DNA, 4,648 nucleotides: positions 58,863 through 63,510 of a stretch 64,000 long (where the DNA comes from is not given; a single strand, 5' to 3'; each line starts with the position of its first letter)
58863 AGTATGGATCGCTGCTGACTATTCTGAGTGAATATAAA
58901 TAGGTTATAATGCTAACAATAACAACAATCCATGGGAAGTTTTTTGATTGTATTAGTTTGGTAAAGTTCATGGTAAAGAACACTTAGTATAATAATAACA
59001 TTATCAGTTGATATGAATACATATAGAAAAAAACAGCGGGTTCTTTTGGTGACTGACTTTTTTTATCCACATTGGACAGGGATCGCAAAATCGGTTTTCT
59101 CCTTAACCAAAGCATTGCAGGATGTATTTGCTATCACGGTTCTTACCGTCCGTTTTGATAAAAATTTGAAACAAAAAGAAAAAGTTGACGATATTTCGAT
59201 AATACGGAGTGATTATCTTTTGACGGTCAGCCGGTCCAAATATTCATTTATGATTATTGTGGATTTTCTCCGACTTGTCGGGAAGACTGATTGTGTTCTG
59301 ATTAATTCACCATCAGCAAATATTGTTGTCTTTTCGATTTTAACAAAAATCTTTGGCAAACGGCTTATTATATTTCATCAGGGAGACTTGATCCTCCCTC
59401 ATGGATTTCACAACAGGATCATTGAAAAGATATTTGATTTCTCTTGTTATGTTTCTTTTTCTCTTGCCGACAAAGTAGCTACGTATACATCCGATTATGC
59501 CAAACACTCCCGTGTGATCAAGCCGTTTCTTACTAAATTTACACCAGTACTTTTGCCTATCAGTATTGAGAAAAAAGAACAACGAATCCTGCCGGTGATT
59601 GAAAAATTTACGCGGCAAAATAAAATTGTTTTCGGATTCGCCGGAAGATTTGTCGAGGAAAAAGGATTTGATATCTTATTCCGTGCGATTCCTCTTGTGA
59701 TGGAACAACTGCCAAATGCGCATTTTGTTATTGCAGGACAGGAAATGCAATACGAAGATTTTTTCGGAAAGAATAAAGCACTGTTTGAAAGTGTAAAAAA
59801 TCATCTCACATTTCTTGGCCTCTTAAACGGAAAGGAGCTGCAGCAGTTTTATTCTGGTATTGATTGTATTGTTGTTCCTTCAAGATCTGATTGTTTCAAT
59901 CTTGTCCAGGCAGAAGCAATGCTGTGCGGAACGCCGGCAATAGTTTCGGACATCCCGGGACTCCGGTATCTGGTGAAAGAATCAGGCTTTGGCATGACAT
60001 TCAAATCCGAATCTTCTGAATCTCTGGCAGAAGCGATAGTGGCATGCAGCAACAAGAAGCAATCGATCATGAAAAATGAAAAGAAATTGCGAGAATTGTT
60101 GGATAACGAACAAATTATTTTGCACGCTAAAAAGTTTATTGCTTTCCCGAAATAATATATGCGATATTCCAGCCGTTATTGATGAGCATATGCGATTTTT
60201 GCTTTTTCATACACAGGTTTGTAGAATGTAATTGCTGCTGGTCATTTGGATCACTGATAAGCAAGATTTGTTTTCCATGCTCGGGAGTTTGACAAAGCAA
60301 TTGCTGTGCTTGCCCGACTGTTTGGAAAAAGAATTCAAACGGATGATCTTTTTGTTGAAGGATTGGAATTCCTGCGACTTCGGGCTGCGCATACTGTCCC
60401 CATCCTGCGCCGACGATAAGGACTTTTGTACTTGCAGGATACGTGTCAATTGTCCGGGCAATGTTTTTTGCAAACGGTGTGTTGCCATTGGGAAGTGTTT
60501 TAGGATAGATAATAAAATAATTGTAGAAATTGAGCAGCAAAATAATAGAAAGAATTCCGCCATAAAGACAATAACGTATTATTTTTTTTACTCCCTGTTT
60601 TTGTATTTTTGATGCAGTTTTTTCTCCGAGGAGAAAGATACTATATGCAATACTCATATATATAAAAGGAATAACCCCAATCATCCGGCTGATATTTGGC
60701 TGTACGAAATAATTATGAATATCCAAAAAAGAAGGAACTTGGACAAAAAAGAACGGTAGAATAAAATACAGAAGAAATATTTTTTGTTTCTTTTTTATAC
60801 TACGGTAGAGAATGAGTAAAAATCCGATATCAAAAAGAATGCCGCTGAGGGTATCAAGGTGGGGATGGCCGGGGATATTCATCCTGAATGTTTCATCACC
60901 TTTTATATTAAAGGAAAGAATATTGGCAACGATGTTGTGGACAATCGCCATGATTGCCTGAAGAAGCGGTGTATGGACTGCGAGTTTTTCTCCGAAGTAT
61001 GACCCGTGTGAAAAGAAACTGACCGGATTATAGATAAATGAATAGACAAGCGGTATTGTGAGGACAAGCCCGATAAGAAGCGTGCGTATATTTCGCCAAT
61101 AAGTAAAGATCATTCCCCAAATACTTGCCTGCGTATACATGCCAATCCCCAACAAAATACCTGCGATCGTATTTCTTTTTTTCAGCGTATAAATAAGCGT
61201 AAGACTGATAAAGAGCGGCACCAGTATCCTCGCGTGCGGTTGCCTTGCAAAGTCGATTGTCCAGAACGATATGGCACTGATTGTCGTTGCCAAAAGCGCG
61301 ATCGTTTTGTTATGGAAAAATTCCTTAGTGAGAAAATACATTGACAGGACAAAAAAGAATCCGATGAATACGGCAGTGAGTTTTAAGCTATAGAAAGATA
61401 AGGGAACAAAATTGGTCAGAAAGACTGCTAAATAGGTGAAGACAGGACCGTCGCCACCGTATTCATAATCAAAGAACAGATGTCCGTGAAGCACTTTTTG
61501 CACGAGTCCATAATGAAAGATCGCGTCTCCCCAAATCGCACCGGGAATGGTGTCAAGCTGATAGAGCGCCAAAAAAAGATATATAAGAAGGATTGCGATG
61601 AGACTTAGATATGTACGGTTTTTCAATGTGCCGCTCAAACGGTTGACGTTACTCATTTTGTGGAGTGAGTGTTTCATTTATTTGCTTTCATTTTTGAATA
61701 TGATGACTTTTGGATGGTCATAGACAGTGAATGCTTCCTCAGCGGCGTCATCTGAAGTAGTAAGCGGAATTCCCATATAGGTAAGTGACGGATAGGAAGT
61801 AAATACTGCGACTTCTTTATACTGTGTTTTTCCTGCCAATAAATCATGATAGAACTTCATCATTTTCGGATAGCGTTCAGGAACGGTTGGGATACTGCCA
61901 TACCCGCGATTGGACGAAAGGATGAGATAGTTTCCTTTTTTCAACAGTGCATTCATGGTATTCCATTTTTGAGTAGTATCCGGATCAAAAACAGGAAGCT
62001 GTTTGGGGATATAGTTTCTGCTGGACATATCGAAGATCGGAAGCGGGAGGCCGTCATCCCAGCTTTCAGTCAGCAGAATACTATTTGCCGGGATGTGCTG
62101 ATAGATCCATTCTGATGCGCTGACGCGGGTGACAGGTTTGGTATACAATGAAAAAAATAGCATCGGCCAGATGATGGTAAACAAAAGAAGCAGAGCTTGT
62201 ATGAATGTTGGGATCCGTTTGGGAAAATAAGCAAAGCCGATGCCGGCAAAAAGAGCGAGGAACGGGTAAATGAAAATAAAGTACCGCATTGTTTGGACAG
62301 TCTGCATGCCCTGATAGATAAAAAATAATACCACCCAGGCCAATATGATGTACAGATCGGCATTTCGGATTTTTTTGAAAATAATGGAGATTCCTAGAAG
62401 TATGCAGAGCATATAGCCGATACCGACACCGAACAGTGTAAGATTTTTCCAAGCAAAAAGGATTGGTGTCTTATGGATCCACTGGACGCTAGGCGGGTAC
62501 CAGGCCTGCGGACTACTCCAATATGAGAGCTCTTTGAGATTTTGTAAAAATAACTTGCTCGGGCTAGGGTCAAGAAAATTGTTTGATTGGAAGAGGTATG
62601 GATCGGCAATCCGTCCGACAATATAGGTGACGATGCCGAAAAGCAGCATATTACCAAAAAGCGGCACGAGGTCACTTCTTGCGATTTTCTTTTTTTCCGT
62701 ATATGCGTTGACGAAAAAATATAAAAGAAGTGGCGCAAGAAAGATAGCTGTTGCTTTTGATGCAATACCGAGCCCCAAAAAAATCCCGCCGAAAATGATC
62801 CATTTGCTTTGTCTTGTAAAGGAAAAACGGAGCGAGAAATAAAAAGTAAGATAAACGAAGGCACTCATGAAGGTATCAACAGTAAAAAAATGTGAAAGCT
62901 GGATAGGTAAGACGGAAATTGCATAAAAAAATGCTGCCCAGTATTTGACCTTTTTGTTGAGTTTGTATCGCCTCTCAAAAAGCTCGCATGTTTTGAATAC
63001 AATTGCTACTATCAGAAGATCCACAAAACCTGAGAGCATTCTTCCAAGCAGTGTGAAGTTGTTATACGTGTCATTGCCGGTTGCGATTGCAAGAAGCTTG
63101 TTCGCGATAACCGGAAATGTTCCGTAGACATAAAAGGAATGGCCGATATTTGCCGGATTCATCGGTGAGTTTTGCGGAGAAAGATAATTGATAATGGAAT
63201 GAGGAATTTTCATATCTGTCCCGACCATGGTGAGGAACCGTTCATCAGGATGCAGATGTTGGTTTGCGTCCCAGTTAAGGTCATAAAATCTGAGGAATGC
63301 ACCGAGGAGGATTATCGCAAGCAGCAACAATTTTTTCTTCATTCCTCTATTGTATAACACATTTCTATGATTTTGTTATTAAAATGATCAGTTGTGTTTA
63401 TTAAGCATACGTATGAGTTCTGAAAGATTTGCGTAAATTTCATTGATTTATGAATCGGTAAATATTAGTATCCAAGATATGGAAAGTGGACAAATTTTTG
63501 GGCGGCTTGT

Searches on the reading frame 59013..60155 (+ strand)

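Call 50: search_protein_families(library=pfam, proteins=[window:59013-60155:+], max_evalue=0.00001)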
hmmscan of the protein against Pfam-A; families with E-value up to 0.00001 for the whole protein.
window:59013-60155:+ (380 aa): 3 families
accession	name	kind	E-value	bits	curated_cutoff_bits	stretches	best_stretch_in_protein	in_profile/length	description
PF00534.26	Glycos_transf_1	-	4.8e-28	98.3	26.4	1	201-348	12-158/172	Glycosyl transferases group 1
PF13692.12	Glyco_trans_1_4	-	4.8e-26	92.1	27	1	206-345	3-139/142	Glycosyl transferases group 1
PF20706.3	GT4-conflict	-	1.2e-08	34.8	26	1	203-349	196-340/385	Family 4 Glycosyltransferase in conflict systems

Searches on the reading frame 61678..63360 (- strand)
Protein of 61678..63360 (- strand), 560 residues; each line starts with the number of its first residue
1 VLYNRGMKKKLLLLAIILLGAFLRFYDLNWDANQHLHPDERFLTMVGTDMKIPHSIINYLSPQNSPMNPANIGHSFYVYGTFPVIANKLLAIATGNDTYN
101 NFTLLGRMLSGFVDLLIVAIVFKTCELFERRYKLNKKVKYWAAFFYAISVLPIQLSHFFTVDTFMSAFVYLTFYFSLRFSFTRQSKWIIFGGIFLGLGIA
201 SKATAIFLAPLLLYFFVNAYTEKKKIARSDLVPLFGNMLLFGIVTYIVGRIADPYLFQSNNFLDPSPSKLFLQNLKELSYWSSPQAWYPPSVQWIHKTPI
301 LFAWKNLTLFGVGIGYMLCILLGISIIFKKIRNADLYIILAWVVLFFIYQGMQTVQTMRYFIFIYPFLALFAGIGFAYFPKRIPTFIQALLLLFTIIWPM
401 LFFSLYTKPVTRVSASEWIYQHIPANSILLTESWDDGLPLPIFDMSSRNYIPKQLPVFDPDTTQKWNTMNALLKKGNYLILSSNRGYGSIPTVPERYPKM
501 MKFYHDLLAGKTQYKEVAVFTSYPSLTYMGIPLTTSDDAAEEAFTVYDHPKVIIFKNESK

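Call 50: search_protein_families(library=pfam, proteins=[window:61678-63360:-], max_evalue=0.00001)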
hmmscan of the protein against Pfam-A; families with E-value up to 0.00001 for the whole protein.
window:61678-63360:- (560 aa): 1 family
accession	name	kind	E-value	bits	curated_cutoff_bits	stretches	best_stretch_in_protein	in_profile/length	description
PF13231.12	PMT_2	-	1.2e-11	45.6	26.1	1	131-226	44-138/160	Dolichyl-phosphate-mannose-protein mannosyltransferase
